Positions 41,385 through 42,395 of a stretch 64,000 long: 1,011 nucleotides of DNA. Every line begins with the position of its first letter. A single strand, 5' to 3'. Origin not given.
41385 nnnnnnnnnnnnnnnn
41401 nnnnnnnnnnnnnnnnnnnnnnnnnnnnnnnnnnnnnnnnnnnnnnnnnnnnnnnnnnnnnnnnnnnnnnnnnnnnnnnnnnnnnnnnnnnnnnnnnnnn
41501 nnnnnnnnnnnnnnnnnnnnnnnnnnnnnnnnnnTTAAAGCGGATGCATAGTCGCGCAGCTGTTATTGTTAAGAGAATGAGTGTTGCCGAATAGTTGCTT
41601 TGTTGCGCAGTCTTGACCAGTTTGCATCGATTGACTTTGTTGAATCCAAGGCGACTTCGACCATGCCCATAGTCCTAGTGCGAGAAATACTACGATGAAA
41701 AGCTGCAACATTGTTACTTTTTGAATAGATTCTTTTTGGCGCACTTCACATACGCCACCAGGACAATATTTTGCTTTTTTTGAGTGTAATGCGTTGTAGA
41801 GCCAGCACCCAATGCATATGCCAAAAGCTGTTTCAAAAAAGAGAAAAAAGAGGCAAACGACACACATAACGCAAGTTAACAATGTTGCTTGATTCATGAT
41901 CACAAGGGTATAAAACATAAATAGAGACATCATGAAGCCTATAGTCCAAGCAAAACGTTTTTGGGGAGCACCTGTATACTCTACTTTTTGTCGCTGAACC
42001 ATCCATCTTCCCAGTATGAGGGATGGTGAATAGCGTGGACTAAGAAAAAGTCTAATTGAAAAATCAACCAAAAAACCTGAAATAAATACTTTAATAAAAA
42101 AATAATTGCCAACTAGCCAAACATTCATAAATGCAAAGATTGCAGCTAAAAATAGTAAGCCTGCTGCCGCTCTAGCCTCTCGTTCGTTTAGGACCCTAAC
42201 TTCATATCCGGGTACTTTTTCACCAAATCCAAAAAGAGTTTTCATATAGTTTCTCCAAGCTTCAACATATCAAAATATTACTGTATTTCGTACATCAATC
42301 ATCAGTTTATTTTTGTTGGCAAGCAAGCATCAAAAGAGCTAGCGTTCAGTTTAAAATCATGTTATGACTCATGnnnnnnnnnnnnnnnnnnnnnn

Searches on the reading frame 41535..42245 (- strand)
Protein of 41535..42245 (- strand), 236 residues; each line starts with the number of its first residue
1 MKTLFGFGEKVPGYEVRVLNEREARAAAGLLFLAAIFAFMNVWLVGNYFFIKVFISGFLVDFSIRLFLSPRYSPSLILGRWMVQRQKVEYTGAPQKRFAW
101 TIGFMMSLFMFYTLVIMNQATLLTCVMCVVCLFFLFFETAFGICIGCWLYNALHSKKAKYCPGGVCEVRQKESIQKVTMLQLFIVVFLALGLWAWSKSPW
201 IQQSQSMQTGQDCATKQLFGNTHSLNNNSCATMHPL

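Call 45: search_protein_families(library=pfam, proteins=[window:41535-42245:-], max_evalue=0.001)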
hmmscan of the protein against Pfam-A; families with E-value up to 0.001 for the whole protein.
window:41535-42245:- (236 aa): 1 family
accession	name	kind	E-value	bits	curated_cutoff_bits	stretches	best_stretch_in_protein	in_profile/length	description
PF14340.12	DUF4395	-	9.5e-26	91.1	24.5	1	20-153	2-128/130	Domain of unknown function (DUF4395)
